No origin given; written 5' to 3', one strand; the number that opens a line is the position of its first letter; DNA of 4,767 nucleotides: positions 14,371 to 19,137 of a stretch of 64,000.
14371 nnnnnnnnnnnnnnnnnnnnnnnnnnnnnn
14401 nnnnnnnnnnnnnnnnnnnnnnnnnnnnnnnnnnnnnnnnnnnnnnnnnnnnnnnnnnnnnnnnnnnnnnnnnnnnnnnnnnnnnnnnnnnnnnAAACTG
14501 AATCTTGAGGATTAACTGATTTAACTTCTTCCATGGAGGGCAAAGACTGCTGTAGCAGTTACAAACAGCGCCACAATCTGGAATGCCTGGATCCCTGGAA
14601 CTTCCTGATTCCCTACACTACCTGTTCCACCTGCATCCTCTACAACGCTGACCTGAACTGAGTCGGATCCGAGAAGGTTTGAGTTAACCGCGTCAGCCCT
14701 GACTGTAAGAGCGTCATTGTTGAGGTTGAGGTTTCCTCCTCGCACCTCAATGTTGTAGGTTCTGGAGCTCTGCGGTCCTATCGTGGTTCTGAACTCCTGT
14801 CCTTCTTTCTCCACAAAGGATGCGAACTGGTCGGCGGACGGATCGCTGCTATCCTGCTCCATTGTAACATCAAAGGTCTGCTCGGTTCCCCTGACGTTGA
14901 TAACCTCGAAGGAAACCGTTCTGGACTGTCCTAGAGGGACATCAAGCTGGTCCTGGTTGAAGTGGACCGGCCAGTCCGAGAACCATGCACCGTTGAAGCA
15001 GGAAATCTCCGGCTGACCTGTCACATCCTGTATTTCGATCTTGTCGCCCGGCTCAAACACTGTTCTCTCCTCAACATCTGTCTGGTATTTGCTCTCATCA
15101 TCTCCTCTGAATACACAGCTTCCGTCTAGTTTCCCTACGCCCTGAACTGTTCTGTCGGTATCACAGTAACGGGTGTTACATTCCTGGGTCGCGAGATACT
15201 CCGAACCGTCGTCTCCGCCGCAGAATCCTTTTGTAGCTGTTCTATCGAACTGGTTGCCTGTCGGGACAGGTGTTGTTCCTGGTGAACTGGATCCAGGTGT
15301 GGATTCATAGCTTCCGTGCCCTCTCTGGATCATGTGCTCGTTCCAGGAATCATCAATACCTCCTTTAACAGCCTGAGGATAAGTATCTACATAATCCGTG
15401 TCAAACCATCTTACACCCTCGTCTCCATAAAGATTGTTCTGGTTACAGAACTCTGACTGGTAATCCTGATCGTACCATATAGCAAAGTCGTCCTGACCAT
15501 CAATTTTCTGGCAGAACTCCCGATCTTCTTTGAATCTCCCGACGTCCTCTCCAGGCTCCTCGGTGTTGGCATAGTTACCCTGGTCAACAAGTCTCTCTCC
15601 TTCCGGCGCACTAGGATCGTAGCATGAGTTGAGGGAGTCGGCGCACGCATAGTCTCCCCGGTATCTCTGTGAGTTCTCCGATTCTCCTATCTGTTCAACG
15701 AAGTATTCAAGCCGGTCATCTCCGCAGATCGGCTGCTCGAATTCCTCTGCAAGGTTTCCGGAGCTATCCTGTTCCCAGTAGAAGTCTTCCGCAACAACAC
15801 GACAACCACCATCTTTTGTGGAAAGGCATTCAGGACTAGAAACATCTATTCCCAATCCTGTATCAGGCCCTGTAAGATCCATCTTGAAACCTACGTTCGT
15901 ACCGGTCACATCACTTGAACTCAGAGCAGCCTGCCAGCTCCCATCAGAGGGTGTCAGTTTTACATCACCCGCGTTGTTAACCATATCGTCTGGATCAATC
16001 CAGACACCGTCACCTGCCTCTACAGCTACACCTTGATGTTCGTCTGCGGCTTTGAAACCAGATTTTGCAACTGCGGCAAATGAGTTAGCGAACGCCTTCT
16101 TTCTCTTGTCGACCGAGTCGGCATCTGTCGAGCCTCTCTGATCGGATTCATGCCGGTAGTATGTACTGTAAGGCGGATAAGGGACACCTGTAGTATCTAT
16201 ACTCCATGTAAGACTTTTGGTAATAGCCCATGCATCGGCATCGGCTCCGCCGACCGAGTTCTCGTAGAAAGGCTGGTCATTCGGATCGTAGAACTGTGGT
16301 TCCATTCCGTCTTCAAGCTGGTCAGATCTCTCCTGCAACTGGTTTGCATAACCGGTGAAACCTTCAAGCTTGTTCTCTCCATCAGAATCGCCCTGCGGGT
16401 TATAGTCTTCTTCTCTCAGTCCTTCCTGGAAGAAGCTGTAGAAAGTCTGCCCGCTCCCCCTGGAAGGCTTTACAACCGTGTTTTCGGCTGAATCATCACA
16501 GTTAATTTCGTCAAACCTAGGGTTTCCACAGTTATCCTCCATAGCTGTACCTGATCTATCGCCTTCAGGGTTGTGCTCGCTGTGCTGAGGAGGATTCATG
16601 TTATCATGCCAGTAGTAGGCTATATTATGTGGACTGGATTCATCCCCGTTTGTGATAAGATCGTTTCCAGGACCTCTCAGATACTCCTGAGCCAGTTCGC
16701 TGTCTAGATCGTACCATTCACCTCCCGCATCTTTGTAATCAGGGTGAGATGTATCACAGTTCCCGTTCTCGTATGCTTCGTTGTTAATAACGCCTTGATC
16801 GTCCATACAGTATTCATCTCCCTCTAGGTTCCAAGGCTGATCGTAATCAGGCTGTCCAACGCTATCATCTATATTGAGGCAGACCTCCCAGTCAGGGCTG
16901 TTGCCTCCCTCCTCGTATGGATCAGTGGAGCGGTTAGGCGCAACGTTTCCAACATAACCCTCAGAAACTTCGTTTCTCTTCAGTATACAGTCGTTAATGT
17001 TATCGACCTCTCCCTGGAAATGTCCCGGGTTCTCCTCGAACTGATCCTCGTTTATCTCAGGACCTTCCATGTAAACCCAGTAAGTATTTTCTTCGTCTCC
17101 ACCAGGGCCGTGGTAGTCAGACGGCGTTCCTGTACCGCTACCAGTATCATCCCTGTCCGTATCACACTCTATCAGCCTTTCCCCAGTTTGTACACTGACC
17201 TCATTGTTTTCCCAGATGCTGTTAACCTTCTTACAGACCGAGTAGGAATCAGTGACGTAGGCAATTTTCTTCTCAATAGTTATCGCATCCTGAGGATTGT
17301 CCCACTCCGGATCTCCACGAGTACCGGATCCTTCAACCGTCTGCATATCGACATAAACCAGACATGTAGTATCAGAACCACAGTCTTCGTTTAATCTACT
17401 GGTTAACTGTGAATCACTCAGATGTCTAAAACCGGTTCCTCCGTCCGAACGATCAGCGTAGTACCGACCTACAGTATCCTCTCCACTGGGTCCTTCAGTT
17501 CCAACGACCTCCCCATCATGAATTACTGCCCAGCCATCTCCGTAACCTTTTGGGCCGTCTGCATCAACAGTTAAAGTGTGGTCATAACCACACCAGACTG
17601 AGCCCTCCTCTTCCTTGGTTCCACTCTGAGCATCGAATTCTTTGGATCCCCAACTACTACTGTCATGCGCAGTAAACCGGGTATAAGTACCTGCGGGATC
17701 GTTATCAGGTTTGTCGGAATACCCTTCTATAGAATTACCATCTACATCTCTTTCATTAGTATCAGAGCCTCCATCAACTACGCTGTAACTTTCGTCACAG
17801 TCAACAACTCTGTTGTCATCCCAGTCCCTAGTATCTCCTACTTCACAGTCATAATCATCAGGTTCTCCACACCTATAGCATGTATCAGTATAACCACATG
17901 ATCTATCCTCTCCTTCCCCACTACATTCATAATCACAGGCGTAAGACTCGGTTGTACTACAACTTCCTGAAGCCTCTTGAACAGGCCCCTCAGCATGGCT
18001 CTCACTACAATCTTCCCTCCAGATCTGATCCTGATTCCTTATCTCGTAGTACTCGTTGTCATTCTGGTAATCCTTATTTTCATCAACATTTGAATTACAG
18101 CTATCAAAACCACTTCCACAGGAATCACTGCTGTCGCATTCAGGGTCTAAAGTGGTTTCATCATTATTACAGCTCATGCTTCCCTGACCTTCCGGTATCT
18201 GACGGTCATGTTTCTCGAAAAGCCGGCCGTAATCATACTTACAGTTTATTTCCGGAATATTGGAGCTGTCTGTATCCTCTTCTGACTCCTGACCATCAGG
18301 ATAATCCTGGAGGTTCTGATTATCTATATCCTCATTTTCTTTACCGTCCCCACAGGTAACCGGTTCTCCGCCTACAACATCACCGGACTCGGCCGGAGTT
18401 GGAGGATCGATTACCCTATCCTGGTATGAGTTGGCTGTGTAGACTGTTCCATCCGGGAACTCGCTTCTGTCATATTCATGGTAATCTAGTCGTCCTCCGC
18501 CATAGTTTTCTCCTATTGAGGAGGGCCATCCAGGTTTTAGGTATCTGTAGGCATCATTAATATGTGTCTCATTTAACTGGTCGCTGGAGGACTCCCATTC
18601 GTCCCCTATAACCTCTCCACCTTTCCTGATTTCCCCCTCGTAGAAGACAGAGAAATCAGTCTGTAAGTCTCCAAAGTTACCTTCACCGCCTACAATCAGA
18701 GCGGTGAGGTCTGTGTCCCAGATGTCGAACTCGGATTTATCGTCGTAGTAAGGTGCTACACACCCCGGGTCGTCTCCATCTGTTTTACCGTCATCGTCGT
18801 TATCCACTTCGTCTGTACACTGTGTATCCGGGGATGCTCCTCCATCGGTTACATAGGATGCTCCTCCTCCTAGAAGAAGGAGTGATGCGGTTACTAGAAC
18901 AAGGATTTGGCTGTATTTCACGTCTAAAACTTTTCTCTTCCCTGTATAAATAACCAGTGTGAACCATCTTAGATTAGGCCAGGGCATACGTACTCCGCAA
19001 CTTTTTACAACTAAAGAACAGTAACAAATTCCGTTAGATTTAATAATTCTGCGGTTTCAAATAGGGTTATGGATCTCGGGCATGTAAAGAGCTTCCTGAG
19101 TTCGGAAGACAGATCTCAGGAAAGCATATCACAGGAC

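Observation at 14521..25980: Cluster of giant hyper-acidic, cysteine-rich secreted proteins interleaved with duplicated Tat-lipoproteins: candidate undescribed cell-surface / host-contact module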

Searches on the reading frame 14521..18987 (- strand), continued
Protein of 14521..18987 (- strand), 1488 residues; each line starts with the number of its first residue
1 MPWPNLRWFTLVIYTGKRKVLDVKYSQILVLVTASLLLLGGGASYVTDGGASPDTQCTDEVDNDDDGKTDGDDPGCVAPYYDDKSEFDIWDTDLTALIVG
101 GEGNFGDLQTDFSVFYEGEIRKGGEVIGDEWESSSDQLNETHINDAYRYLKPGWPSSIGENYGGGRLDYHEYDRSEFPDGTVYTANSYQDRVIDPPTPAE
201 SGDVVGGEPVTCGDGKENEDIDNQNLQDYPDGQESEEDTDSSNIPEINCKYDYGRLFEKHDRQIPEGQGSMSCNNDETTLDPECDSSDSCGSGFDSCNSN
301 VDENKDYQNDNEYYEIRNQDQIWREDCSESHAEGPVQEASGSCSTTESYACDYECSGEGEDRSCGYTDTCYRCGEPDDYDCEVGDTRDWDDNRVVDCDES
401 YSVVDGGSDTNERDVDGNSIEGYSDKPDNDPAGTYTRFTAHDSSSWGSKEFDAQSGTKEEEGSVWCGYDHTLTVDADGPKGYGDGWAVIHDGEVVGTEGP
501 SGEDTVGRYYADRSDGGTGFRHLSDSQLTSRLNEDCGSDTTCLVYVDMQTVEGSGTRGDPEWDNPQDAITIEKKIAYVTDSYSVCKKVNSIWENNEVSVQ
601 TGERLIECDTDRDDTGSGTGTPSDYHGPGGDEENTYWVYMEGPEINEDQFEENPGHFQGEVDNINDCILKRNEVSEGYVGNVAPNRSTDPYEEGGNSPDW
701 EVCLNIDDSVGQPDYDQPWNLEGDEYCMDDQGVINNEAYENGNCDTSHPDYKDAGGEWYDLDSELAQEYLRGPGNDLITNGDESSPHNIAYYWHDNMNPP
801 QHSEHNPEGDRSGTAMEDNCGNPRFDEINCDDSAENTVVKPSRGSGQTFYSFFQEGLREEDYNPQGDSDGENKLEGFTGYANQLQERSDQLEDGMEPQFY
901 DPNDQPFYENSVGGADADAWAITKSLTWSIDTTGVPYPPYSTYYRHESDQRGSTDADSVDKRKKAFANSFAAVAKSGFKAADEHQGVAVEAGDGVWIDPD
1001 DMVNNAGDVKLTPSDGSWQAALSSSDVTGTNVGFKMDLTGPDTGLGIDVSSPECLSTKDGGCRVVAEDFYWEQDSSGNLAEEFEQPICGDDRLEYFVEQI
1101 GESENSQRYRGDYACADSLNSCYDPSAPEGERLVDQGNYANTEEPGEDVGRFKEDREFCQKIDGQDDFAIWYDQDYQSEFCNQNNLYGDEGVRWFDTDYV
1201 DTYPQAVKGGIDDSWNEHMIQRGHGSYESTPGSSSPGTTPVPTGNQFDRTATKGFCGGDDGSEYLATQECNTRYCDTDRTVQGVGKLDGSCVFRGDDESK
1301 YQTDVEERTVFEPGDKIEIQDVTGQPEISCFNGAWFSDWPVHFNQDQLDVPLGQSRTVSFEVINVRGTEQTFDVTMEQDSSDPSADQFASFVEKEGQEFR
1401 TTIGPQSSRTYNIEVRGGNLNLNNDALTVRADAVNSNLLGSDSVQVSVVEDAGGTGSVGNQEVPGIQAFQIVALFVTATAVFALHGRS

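Call 70: list_cluster_members(proteins=[P0007, P0009, P0010, P0011, P0012, P0015, P0017, P0020, P0001, P0006])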
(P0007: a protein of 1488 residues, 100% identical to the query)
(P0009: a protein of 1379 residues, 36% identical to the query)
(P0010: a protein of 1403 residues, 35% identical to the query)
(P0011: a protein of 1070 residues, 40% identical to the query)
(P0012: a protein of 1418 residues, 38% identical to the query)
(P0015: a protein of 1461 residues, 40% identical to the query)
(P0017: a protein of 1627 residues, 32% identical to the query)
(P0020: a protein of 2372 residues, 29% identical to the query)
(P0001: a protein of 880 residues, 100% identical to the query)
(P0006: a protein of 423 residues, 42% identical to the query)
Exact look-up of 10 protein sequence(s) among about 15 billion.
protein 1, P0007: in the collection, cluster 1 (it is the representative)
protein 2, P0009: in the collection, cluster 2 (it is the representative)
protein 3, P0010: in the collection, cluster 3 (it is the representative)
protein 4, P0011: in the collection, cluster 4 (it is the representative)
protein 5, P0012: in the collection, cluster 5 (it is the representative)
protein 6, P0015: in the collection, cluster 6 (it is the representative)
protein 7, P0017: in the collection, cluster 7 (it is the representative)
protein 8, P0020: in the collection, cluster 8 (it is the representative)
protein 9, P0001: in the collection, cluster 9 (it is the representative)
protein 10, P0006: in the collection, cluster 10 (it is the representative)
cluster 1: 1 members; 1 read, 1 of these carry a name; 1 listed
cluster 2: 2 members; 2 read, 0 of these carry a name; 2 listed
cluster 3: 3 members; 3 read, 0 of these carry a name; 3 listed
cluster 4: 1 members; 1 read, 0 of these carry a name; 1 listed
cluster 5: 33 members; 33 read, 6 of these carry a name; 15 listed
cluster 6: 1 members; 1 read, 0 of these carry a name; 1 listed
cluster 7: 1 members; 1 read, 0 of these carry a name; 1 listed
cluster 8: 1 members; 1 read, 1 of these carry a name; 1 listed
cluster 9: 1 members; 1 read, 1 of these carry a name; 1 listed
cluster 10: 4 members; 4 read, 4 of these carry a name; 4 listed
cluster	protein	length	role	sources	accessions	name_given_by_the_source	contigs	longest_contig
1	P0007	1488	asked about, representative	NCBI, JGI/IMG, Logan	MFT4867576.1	MAG: hypothetical protein ACI9LV_000177 [Candidatus Nanohaloarchaea archaeon] | hypothetical protein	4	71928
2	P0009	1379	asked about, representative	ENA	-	-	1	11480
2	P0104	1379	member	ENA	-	-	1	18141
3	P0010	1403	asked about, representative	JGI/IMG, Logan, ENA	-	-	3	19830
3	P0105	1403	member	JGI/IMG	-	-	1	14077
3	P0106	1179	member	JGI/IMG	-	-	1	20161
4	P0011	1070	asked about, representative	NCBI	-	-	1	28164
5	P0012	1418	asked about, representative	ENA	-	-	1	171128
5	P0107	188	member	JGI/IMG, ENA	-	hypothetical protein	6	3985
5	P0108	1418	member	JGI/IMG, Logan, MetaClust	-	hypothetical protein | \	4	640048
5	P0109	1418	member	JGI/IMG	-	hypothetical protein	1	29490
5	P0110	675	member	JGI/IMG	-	hypothetical protein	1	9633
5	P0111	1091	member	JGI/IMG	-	hypothetical protein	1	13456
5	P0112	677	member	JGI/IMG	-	hypothetical protein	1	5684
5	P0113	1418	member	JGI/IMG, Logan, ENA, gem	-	-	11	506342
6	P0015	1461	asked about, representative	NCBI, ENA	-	-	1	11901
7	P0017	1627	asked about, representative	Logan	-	-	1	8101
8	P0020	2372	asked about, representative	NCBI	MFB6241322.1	MAG: GEVED domain-containing protein [Candidatus Nanosalina sp.]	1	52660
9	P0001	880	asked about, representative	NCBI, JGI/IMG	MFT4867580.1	MAG: hypothetical protein ACI9LV_000181 [Candidatus Nanohaloarchaea archaeon] | hypothetical protein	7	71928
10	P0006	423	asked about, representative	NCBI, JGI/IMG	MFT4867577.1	MAG: hypothetical protein ACI9LV_000178 [Candidatus Nanohaloarchaea archaeon] | hypothetical protein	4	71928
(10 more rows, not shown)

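Call 107: search_protein_families(library=pfam, proteins=[P0020, P0017, P0018], max_evalue=0.001)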
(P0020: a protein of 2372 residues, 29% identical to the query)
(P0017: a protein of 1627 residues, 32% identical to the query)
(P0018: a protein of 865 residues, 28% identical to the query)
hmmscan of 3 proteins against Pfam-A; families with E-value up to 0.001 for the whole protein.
P0020 (2372 aa): 4 families
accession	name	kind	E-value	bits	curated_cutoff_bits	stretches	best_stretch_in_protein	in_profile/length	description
PF20009.4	GEVED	-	1.2e-12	48.9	24.4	1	729-803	3-77/78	GEVED domain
PF00059.27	Lectin_C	-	5.7e-08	33.9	22.6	1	2264-2344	2-92/107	Lectin C-type domain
PF13519.12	VWA_2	-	2.4e-05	25.3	27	1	1148-1248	1-97/107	von Willebrand factor type A domain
PF00092.34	VWA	-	0.00034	21.3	23.8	1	1148-1247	2-104/174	von Willebrand factor type A domain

P0017 (1627 aa): 0 families

P0018 (865 aa): 0 families

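Call 123: search_protein_families(library=phrogs, proteins=[window:14521-18987:-], max_evalue=0.01)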
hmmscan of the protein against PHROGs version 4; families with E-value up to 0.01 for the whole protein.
window:14521-18987:- (1488 aa): 0 families

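Call 124: search_protein_families(library=padloc, proteins=[window:14521-18987:-], max_evalue=0.01)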
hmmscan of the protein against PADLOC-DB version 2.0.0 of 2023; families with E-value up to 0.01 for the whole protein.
window:14521-18987:- (1488 aa): 0 families

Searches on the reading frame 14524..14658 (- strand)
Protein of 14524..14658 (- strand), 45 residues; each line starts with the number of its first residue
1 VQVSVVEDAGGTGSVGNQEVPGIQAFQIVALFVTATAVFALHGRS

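Call 105: search_protein_families(library=ncbifam, proteins=[window:14524-14658:-], max_evalue=10)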
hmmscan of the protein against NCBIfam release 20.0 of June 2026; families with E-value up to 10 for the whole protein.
seq(45 aa): 0 families

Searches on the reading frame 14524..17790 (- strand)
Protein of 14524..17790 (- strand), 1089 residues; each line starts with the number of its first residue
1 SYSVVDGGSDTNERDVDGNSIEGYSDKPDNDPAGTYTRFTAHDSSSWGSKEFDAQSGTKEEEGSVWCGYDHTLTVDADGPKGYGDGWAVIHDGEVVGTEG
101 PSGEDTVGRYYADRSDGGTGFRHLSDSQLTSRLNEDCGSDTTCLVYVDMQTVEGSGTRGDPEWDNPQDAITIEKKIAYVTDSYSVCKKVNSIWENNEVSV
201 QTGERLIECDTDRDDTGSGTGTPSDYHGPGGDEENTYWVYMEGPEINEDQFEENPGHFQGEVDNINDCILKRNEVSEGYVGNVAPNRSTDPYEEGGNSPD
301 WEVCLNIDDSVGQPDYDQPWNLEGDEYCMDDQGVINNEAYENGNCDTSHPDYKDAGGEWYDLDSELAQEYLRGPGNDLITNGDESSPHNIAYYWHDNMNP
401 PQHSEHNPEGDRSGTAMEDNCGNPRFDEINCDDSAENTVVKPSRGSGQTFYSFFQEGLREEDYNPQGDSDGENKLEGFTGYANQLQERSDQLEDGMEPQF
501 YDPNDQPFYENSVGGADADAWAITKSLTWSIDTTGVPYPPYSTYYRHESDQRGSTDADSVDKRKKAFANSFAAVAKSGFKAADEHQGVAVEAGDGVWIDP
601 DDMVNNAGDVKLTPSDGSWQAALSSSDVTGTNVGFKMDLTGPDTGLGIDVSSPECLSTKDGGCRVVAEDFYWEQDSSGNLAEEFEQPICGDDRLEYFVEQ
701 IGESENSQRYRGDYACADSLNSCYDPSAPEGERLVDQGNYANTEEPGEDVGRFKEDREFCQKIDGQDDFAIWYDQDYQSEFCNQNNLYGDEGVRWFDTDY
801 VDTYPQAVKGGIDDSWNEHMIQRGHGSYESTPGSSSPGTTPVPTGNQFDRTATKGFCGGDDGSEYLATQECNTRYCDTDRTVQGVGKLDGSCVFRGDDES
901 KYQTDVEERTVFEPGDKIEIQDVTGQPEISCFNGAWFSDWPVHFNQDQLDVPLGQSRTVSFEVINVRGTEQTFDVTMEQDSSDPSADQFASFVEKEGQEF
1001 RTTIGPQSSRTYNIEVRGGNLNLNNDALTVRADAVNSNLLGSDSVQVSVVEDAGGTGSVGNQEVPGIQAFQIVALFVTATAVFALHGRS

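Call 62: predict_structure(alignment_id=A5)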
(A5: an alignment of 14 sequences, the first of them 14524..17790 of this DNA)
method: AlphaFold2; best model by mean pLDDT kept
length: 1089 residues; sequences in the alignment: 14
mean_pLDDT: 44.7   pTM: 0.29
mean pLDDT of the five models: 44.7, 44.1, 41.4, 41.2, 38.7
residues with pLDDT >= 90: 0; 70-90: 162; 50-70: 219; < 50: 708
segments of 3 or more residues with pLDDT < 50: 1-32, 37-55, 57-71, 79-81, 111-120, 154-161, 198-203, 210-234, 240-259, 284-300, 309-355, 397-724, 728-866, 878-882, 896-902, 1052-1068
pLDDT, mean of each block of 10 residues (from residue 1): 23 26 29 49 39 41 38 54 67 75 58 42 59 64 75 48 57 70 60 58 50 30 32 48 36 42 66 70 45 32 62 35 40 43 45 53 60 72 73 56 33 25 27 25 21 19 23 23 25 26 24 26 38 41 30 28 30 41 38 43 28 27 28 23 21 28 27 27 27 34 28 40 46 38 23 26 31 29 26 32 35 32 34 25 26 28 43 54 52 51 52 64 56 65 76 81 78 80 64 78 81 79 71 76 78 35 38 72 64
secondary structure, 60 per line:
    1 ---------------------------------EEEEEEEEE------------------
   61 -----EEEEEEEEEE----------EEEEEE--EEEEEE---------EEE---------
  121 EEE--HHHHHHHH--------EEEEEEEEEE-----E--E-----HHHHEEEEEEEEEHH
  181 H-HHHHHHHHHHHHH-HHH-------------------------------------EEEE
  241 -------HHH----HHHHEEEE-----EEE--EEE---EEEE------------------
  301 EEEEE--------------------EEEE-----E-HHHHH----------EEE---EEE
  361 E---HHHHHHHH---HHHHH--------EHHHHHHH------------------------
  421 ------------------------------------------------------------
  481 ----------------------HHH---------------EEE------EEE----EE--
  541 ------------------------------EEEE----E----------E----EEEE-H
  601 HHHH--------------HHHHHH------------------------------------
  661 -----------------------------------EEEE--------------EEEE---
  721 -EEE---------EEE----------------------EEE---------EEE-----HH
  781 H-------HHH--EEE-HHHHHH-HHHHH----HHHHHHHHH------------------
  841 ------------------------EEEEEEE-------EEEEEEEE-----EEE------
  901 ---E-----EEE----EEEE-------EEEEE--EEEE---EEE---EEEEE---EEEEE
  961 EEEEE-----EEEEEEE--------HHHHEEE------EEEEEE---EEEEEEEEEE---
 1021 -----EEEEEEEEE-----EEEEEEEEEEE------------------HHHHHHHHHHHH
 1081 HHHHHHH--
elements in order (helices of 4 or more, strands of 3 or more residues): E34-42 E66-75 E86-91 E94-99 E109-111 E121-123 H126-133 E142-151 H166-169 E170-178 H183-195 E237-240 H255-258 E259-262 E268-270 E273-275 E279-282 E301-305 E326-329 H337-341 E352-354 E358-361 H365-372 H376-380 H390-396 E521-523 E530-532 E571-574 E595-598 H600-604 H619-624 E696-699 E714-717 E722-724 E734-736 E759-761 E771-773 E794-796 H798-803 H805-809 H814-822 E865-871 E879-886 E892-894 E910-912 E917-920 E928-932 E935-938 E942-944 E948-952 E956-965 E971-977 H986-989 E990-992 E999-1004 E1008-1017 E1026-1034 E1040-1050 H1069-1087

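Call 68: fold_search(model_id=the predicted structure, library=pdb)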
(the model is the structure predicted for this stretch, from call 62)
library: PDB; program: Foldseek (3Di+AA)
matches with E <= 10: 1921; with E <= 0.001: 136
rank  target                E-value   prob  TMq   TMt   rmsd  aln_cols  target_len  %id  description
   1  3hrz_B                3.6e-07  1.00  0.10  0.40  14.5       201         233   13  Cobra Venom Factor (CVF) in complex with human factor B (released 2009-07-07)
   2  3frp_G                1.2e-06  1.00  0.10  0.42  15.4       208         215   13  Crystal Structure of Cobra Venom Factor, a Co-factor for C3- and C5 convertase CVFBb (released 2009-04-28)
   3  2e6j_MODEL_1_A        2.0e-06  1.00  0.09  0.70   3.3       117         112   16  Solution structure of the C-terminal PapD-like domain from human HYDIN protein (released 2007-07-03)
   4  7bag_B                9.6e-06  1.00  0.09  0.10  14.0       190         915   12  C3b in complex with CP40 (released 2022-01-12)
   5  9ijj_4K               1.1e-05  1.00  0.09  0.21  10.6       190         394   14  In situ structure of the central apparatus in mouse sperm axoneme. (released 2025-06-04)
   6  2a74_E                1.2e-05  1.00  0.09  0.45   8.0       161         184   12  Human Complement Component C3c (released 2005-09-27)
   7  6rqj_A                1.4e-05  1.00  0.09  0.10   7.7       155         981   14  Structure of human complement C5 complexed with tick inhibitors OmCI, RaCI1 and CirpT1 (released 2020-01-08)
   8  7sqc_M1               1.9e-05  1.00  0.08  0.15  24.4       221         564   13  Ciliary C1 central pair apparatus isolated from Chlamydomonas reinhardtii (released 2022-04-13)
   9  7b2p_B                2.1e-05  1.00  0.09  0.16  10.8       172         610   13  Cryo-EM structure of complement C4b in complex with nanobody B5 (released 2022-03-02)
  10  2qki_E                2.2e-05  1.00  0.09  0.45  10.6       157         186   12  Human C3c in complex with the inhibitor compstatin (released 2007-08-14)
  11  8eok_H                2.2e-05  1.00  0.09  0.11  14.1       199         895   12  Structure of the C3bB proconvertase in complex with lufaxin and factor Xa (released 2023-08-30)
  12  9u62_D                2.5e-05  1.00  0.09  0.10  11.0       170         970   12  AP pathways C3 convertase C3bBbP and C3 complex (released 2026-01-14)
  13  7zgj_B                2.5e-05  1.00  0.10  0.11  20.3       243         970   13  Trypanosoma brucei gambiense ISG65 in complex with human complement component C3 (released 2023-04-05)
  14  5jpm_B                2.8e-05  1.00  0.09  0.13   8.0       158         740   11  Structure of the complex of human complement C4 with MASP-2 rebuilt using iMDFF (released 2016-08-10)
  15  8uh2_B                3.1e-05  1.00  0.09  0.11   9.0       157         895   13  Complex of C3b with the inhibitor albicin (released 2024-05-08)
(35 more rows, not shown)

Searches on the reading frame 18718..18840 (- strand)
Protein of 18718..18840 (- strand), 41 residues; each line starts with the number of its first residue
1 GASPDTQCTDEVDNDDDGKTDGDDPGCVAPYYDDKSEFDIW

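Call 105: search_protein_families(library=ncbifam, proteins=[window:18718-18819:-], max_evalue=10)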
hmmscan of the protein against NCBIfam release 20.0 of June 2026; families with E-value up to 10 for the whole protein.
seq(34 aa): 1 family
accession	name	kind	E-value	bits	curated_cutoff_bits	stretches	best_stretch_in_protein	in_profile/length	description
NF033662.1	acid_disulf_rpt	repeat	0.00015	21.5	41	1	1-21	7-27/32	acidic double-disulfide repeat-containing protein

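Call 106: search_protein_families(library=pfam, proteins=[window:18718-18840:-], max_evalue=10)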
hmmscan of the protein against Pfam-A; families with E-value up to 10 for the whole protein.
seq(41 aa): 0 families
